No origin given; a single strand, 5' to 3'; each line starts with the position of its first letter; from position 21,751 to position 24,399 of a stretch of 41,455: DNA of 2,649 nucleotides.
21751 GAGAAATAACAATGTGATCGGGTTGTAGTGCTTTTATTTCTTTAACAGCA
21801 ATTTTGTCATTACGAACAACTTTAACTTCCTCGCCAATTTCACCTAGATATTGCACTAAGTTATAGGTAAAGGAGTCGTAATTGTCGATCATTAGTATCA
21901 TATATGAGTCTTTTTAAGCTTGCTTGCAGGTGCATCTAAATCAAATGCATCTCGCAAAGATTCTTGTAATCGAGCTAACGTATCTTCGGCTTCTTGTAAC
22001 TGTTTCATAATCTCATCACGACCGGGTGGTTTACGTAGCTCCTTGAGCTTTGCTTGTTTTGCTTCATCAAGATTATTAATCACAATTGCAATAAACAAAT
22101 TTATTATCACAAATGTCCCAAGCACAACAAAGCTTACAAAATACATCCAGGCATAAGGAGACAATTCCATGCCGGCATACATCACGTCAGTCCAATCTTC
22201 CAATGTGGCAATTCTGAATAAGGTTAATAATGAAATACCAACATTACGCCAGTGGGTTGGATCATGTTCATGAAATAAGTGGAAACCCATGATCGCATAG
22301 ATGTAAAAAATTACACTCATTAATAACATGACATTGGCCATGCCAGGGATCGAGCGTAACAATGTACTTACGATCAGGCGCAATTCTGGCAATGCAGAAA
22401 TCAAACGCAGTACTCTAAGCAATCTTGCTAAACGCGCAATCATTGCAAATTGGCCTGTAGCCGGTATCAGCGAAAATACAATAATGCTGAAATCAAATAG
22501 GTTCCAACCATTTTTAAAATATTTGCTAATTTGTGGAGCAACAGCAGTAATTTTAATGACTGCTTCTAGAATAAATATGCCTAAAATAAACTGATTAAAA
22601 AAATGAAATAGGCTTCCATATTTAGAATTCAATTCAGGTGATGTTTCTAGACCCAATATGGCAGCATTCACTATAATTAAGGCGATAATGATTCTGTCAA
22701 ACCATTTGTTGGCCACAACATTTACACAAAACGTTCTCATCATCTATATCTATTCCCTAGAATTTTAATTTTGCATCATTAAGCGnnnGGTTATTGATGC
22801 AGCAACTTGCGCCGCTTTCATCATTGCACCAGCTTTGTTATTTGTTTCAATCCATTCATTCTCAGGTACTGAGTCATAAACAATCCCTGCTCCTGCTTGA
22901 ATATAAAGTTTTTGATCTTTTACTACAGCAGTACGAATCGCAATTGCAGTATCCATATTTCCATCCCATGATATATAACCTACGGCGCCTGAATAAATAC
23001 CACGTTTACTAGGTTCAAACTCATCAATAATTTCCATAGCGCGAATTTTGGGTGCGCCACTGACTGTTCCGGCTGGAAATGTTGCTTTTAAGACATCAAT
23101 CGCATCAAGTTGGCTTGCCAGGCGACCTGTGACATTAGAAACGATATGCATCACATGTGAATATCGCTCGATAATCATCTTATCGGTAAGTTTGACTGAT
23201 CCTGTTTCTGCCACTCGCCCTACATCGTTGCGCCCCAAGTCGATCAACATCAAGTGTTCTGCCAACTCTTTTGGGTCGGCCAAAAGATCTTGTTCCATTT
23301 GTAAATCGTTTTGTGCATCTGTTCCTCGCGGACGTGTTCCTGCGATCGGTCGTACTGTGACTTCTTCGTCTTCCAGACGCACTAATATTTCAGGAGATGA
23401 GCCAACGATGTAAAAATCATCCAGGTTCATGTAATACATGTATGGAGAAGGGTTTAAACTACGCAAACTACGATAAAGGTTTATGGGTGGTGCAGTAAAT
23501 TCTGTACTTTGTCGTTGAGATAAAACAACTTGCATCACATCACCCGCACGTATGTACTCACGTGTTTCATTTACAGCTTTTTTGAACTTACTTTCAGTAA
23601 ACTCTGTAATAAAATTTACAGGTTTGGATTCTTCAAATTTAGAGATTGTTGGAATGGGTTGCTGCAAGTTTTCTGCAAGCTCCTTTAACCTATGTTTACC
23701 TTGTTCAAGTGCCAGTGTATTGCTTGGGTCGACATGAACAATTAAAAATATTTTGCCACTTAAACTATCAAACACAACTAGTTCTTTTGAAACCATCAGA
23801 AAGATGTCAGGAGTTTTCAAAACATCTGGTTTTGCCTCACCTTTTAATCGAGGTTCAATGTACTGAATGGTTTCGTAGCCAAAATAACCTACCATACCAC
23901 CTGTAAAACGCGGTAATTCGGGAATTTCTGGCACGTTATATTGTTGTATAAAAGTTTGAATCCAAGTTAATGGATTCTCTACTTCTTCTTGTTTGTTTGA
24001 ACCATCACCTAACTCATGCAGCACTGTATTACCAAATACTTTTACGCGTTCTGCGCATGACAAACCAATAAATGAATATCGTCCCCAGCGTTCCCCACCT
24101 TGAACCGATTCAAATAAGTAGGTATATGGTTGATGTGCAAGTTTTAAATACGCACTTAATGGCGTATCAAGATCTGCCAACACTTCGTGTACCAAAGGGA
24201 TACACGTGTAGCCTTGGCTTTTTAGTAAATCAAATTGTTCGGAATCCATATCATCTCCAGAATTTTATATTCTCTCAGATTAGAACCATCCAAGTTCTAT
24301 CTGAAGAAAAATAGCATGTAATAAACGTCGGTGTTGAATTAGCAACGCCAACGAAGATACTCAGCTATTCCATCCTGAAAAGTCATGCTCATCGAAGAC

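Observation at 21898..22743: BacNaV-family voltage-gated channel with a Ca-type acidic filter embedded in the trp operon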

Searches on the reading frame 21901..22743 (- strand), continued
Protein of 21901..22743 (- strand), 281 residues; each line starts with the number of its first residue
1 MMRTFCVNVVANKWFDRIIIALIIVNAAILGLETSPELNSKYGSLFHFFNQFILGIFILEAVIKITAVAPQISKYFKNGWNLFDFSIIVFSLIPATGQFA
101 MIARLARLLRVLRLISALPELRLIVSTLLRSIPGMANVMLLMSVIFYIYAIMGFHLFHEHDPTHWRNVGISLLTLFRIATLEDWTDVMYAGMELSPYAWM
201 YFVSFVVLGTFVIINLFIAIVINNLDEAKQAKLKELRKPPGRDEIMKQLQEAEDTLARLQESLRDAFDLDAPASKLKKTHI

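Call 62: list_cluster_members(proteins=[P0002, P0008, P0021, P0027, P0028, P0129, P0234])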
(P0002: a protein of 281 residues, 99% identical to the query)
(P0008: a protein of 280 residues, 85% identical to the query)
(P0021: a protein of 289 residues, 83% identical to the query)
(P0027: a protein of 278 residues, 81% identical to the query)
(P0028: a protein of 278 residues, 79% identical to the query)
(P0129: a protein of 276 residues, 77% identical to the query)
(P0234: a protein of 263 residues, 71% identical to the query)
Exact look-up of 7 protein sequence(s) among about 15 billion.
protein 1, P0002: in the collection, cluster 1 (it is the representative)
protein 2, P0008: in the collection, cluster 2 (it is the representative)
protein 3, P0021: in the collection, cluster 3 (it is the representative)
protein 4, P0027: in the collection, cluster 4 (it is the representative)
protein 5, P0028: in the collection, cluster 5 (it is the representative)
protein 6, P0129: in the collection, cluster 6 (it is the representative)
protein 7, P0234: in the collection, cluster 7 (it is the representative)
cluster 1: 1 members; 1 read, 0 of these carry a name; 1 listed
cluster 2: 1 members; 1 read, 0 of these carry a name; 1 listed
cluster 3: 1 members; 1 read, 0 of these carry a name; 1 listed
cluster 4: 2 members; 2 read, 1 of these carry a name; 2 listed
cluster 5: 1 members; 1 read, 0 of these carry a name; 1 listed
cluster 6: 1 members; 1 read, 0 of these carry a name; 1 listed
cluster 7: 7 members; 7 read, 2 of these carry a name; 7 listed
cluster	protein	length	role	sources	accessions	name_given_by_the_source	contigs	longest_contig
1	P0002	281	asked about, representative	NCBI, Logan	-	-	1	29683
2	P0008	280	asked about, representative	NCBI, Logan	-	-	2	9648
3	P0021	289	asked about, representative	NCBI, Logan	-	-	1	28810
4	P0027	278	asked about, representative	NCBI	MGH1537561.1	MAG: ion transporter [Gammaproteobacteria bacterium]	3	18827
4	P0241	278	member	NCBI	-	-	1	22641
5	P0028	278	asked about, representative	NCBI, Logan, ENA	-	-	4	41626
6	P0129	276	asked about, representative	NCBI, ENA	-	-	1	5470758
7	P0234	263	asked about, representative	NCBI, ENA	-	-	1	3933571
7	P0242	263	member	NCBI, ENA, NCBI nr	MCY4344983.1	MAG: ion transporter [Gammaproteobacteria bacterium] | ion transporter [Gammaproteobacteria bacterium]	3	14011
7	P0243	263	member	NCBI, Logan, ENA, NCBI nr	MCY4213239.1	MAG: ion transporter [Gammaproteobacteria bacterium] | ion transporter [Gammaproteobacteria bacterium]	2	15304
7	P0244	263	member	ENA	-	-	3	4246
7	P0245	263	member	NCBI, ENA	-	-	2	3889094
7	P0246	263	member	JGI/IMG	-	-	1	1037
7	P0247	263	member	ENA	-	-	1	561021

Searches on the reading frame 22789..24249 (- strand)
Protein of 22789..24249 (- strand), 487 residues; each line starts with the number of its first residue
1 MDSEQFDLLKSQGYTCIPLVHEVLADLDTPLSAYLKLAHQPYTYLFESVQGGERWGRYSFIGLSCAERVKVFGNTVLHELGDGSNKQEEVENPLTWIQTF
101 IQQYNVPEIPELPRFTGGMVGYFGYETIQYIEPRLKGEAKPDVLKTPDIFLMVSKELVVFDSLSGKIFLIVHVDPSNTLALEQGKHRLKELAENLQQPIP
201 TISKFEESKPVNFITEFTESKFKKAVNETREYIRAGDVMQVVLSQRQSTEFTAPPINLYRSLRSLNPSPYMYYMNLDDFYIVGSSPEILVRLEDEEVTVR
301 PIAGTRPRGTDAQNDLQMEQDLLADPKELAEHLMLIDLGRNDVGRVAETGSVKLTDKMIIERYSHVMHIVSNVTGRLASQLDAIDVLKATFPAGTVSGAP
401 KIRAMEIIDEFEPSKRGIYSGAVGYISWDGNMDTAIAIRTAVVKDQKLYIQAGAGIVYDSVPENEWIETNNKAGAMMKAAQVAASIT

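Call 3: search_protein_families(library=pfam, proteins=[window:22789-24249:-])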
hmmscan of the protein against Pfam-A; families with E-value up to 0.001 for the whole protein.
window:22789-24249:- (487 aa): 2 families
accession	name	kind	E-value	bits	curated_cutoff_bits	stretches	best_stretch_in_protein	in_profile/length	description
PF00425.24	Chorismate_bind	-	7.7e-95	317.7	27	1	220-472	3-257/257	chorismate binding enzyme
PF04715.19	Anth_synt_I_N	-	9.9e-35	120.3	23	1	26-169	1-140/140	Anthranilate synthase component I, N terminal region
